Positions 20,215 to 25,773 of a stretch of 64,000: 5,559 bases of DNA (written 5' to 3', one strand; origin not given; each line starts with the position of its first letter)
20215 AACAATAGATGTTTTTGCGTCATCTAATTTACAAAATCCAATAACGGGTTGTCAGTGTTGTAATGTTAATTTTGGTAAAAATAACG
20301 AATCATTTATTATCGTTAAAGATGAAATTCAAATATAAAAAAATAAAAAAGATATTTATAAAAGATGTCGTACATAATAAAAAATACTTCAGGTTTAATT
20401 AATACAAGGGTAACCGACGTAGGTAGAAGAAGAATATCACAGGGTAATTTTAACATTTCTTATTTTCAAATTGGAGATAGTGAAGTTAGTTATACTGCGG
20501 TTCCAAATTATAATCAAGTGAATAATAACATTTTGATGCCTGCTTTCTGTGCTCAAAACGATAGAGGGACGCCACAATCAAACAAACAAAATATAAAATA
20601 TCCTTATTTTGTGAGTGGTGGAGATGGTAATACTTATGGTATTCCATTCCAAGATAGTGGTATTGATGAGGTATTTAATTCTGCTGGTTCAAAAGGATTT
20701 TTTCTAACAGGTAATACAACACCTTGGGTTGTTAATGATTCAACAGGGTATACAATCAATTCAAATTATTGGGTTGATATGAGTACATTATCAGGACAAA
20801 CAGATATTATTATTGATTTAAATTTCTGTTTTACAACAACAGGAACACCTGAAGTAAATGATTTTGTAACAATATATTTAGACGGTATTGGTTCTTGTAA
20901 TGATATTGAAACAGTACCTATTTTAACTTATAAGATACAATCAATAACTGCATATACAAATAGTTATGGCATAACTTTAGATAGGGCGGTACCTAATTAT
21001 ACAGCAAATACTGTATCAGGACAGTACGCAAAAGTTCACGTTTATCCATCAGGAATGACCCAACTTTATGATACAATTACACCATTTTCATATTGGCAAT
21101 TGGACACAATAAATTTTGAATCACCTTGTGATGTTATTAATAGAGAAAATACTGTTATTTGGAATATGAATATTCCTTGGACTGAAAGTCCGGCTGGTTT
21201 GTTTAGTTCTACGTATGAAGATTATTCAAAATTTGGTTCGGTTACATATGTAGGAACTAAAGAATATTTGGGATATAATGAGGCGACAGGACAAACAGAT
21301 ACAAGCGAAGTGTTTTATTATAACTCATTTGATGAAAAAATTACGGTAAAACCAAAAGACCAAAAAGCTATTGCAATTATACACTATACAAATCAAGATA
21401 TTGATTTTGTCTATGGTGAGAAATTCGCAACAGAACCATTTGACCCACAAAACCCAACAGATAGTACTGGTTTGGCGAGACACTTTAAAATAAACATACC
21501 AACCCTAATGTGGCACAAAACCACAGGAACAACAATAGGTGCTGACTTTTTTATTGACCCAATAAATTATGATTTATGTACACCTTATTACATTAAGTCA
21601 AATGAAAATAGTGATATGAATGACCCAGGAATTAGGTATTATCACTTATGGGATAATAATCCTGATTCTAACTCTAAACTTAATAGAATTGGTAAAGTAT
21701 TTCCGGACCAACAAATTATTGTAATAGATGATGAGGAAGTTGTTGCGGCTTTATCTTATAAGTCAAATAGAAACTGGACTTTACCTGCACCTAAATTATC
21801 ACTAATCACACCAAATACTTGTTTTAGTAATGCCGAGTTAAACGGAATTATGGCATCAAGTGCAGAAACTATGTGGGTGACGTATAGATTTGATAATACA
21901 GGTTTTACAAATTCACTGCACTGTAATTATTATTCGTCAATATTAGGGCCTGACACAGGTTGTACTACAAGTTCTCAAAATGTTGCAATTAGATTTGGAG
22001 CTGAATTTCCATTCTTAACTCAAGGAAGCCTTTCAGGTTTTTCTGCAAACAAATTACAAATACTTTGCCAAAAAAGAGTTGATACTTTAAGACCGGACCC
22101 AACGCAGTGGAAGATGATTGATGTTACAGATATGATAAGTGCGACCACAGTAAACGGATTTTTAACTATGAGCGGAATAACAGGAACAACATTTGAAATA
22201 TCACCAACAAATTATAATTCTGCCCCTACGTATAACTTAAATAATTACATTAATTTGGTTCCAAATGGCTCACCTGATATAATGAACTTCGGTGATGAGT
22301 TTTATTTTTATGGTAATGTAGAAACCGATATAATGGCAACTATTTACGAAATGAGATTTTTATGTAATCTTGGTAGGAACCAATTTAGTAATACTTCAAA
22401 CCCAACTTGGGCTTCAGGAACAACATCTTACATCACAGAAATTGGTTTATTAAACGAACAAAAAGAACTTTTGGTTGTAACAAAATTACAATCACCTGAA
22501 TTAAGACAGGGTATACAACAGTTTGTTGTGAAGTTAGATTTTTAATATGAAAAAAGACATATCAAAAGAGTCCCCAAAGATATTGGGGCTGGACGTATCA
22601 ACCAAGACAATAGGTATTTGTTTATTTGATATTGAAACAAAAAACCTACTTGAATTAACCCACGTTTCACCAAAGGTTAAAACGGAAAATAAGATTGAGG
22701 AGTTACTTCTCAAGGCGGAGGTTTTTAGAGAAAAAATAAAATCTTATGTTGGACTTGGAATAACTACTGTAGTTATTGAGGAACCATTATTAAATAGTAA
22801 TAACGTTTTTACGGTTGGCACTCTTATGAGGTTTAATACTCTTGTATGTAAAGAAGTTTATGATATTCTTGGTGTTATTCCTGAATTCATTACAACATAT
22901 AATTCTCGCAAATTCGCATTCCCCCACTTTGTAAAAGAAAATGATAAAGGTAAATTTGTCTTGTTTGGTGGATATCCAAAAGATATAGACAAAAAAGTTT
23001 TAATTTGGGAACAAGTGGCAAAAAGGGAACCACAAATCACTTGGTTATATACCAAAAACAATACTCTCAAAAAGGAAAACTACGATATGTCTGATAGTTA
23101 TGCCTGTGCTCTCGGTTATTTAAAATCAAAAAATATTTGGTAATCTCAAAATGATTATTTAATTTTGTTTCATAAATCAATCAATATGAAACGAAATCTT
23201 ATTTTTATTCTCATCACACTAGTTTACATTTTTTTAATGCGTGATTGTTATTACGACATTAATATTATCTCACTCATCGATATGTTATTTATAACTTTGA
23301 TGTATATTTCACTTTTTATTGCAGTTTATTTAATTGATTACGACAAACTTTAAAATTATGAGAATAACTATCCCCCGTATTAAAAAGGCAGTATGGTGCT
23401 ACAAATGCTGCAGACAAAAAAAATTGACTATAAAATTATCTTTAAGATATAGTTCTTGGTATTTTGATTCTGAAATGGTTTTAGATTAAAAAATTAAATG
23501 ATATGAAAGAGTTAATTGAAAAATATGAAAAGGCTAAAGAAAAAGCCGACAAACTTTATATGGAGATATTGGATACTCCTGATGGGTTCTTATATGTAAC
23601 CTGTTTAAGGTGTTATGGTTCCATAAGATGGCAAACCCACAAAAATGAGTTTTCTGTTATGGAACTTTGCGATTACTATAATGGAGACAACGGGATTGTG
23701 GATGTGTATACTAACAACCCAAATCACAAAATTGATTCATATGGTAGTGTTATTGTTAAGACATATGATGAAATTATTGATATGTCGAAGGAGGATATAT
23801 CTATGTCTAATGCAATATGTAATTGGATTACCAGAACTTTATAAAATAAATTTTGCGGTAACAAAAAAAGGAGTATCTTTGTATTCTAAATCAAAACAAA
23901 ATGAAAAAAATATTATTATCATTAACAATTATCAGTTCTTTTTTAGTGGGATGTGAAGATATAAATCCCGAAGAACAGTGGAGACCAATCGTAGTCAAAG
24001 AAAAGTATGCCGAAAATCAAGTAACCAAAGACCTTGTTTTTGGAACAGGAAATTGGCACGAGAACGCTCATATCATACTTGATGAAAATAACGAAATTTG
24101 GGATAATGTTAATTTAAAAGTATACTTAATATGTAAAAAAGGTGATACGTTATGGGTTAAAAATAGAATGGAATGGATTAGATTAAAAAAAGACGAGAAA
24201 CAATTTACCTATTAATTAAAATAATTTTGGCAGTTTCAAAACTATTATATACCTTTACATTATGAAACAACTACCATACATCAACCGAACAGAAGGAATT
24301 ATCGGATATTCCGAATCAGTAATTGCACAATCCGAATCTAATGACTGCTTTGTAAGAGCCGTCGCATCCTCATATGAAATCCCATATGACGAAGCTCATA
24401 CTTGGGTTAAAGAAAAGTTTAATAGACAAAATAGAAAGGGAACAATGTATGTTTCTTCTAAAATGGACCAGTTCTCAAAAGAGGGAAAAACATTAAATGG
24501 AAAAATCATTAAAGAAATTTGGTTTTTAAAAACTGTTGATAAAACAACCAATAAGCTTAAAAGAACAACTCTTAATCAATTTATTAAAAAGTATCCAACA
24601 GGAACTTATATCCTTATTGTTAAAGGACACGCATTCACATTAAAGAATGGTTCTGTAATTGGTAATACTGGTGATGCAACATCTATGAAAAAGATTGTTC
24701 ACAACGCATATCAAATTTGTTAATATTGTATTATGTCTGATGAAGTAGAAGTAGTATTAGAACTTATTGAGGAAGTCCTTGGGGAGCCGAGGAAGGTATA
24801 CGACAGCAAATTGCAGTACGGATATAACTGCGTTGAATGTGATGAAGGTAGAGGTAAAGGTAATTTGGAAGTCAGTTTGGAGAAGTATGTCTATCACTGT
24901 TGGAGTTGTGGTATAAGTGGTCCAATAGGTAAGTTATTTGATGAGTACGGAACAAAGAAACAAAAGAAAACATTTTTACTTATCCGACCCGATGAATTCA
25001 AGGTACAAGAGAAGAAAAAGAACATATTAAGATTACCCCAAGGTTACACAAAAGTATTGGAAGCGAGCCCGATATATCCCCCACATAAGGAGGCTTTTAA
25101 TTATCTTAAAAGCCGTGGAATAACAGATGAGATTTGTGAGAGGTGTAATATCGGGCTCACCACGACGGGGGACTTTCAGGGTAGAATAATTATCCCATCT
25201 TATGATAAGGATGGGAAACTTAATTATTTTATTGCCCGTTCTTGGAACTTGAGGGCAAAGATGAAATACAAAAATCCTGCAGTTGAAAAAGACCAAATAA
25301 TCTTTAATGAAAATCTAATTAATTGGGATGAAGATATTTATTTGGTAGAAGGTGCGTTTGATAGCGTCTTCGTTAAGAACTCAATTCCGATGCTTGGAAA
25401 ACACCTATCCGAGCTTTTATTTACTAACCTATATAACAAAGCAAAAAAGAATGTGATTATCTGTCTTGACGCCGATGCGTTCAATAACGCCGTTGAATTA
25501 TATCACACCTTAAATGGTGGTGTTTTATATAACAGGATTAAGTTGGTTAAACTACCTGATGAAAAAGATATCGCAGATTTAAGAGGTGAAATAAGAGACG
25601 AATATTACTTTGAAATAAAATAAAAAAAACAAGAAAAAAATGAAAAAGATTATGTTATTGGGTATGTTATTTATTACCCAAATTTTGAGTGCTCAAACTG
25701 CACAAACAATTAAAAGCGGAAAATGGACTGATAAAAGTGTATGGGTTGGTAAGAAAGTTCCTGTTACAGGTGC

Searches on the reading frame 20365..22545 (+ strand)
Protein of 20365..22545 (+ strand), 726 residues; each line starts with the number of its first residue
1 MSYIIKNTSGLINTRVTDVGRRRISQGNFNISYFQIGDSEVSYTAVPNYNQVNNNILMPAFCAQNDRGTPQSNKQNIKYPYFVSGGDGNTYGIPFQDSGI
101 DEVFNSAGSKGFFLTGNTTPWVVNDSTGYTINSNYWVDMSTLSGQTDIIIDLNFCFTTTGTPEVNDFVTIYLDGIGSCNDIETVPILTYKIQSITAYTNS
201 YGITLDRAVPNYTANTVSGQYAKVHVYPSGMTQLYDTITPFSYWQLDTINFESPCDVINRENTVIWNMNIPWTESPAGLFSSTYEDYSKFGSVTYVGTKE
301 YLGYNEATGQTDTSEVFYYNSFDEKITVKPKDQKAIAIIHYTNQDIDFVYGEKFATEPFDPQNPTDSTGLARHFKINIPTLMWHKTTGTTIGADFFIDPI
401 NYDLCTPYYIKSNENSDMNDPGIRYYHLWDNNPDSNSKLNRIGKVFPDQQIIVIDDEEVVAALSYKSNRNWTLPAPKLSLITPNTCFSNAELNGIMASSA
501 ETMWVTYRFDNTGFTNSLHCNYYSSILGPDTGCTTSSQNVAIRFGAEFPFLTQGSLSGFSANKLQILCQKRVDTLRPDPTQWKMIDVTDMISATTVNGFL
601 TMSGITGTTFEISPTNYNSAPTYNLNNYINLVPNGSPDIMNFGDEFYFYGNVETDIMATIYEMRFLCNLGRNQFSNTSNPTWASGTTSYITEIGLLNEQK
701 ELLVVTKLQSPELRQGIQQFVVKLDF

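Call 3: search_protein_families(library=pfam, proteins=[window:20365-22545:+], max_evalue=0.1)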
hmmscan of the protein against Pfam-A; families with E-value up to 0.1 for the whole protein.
window:20365-22545:+ (726 aa): 0 families

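Call 4: search_protein_families(library=phrogs, proteins=[window:20365-22545:+], max_evalue=0.01)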
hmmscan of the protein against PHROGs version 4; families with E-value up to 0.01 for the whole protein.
window:20365-22545:+ (726 aa): 0 families

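Call 12: search_protein_families(library=ncbifam, proteins=[window:20365-22545:+], max_evalue=0.1)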
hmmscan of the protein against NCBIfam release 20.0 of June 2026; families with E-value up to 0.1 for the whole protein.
window:20365-22545:+ (726 aa): 0 families

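Call 16: search_dna_similar(query=window:20365-22545:+, collection=phages, mode=protein, max_rows=25, max_evalue=0.001)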
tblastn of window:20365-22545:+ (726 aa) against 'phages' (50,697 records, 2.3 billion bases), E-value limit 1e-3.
No match.

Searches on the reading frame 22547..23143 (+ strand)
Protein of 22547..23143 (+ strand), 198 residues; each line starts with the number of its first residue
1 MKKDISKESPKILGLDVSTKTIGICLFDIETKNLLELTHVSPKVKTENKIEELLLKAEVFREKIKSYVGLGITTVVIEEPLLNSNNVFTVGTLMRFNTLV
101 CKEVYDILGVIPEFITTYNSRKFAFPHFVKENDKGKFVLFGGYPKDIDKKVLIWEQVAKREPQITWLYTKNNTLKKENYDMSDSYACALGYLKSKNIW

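Call 9: search_protein_families(library=pfam, proteins=[window:22547-23143:+], max_evalue=0.01)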
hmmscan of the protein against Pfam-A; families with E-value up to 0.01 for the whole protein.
window:22547-23143:+ (198 aa): 0 families

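Call 11: search_protein_families(library=phrogs, proteins=[window:22547-23143:+], max_evalue=0.01)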
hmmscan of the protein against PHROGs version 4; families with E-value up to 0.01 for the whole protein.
window:22547-23143:+ (198 aa): 1 family
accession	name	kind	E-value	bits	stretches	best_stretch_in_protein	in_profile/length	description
phrog_159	-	DNA, RNA and nucleotide metabolism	1.8e-09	38.1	1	8-193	86-248/330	RuvC-like Holliday junction resolvase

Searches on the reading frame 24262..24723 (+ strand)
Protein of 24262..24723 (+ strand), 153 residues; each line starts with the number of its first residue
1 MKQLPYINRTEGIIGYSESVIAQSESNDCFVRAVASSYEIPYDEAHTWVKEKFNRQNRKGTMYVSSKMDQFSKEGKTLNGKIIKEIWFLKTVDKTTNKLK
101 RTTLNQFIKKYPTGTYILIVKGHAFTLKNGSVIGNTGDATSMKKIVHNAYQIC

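Call 48: search_protein_families(library=phrogs, proteins=[window:24262-24723:+], max_evalue=0.01)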
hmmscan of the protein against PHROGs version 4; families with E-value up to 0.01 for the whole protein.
window:24262-24723:+ (153 aa): 2 families
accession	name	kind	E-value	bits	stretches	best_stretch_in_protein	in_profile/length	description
phrog_3754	-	unknown function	5.8e-22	79.5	1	23-152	18-143/145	-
phrog_20338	-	unknown function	0.0032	18.1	1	90-139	78-128/142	-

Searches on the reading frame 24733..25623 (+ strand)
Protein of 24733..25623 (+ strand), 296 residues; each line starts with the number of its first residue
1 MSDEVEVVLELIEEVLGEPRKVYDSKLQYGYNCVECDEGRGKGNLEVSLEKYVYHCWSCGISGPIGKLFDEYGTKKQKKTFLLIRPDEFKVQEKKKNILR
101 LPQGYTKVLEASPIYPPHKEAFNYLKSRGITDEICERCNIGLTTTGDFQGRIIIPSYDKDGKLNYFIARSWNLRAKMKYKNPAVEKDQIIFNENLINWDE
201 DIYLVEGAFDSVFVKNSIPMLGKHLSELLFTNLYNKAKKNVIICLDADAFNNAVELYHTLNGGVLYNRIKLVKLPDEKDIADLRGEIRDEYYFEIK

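Call 9: search_protein_families(library=pfam, proteins=[window:24733-25623:+], max_evalue=0.01)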
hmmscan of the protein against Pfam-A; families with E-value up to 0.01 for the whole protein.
window:24733-25623:+ (296 aa): 1 family
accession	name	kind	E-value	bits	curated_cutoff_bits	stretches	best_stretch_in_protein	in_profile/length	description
PF08275.17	DNAG_N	-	1.6e-06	28.6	26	0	147-183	74-110/128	DNA primase catalytic core, N-terminal domain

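Call 11: search_protein_families(library=phrogs, proteins=[window:24733-25623:+], max_evalue=0.01)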
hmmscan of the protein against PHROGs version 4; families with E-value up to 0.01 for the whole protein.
window:24733-25623:+ (296 aa): 5 families
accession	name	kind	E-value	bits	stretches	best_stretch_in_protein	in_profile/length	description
phrog_47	-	DNA, RNA and nucleotide metabolism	4.4e-45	155.6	1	12-284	34-322/947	DNA primase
phrog_6444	-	DNA, RNA and nucleotide metabolism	2e-17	64.2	2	147-283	199-350/577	DNA primase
phrog_239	-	DNA, RNA and nucleotide metabolism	7.7e-13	49.3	1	24-282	36-294/801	DNA primase/helicase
phrog_451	-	unknown function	1.1e-08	35.5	1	149-252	302-399/461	-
phrog_849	-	DNA, RNA and nucleotide metabolism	4.6e-08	33.4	1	107-216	132-255/435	DNA primase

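Call 95: search_dna_similar(query=window:24733-25623:+, collection=phages, mode=protein, max_rows=15, max_evalue=0.001)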
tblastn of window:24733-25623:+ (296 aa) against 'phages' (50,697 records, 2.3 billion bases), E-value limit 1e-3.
Records with a match: 2038; places in all: 2038; records where one place covers at least 80% of the query: 278.
Best place of each record, by identity: <60% 2038.
By first word of the organism name: Escherichia 465; Vibrio 351; Staphylococcus 327; Synechococcus 274; Klebsiella 120; Bacillus 69; Shigella 66; Cyanophage 56; Enterobacter 44; Enterobacteria 25; and 43 more.
By host as written in the record: - 591; Escherichia coli 197; Staphylococcus aureus 111; Klebsiella pneumoniae 58; Synechococcus 51; Synechococcus sp. 40; Vibrio harveyi BAA-1116 36; Staphylococcus sp. 25; and 380 more.
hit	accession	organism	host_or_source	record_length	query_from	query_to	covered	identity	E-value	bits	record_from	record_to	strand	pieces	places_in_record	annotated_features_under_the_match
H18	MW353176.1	Flavobacterium phage vB_FspM_immuto_3-5A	Flavobacterium sp. LMO8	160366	25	283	88%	32.7%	4e-30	125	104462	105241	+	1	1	DNA primase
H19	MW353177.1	Flavobacterium phage vB_FspM_immuto_13-6C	Flavobacterium sp. LMO8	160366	25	283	88%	32.7%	4e-30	125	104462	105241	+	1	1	DNA primase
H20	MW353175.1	Flavobacterium phage vB_FspM_immuto_2-6A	Flavobacterium sp. LMO8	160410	25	283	88%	32.7%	8e-30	124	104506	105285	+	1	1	DNA primase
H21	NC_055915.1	Flavobacterium phage vB_FspM_immuto_2-6A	Flavobacterium sp. LMO8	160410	25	283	88%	32.7%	8e-30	124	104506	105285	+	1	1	DNA primase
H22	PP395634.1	Microcystis phage Mel-JY01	Microcystis elabens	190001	28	283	86%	31.3%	2e-23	105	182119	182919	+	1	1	DNA primase-like protein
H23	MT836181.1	Bacteriophage sp.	human fecal samples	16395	20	283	89%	27.2%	1e-16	86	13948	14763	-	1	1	record has no annotation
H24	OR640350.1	Staphylococcus phage vB_SauM-T-SE-G2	Staphylococcus sp.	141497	20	277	87%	27.2%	4e-11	69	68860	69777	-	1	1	DNA primase/helicase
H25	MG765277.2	Lactobacillus phage Bacchae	Lactobacillus plantarum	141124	31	294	89%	26.5%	6e-8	60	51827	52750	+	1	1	DNA primase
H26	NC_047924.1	Lactobacillus phage Bacchae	Lactobacillus plantarum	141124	31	294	89%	26.5%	6e-8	60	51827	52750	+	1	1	DNA primase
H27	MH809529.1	Lactobacillus phage Iacchus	Lactobacillus plantarum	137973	31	294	89%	26.5%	9e-8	59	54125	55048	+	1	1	DNA primase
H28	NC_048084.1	Lactobacillus phage Iacchus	Lactobacillus plantarum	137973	31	294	89%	26.5%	9e-8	59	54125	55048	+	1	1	DNA primase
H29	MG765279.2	Lactobacillus phage Semele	Lactobacillus plantarum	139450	31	294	89%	26.5%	9e-8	59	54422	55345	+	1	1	DNA primase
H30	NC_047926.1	Lactobacillus phage Semele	Lactobacillus plantarum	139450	31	294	89%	26.5%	9e-8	59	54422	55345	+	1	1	DNA primase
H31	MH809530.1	Lactobacillus phage Dionysus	Lactobacillus plantarum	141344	31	294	89%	26.5%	9e-8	59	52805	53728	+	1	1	DNA primase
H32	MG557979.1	Lactobacillus phage Lpa804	Lactobacillus plantarum PA106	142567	31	294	89%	26.5%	9e-8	59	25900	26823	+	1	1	DNA primase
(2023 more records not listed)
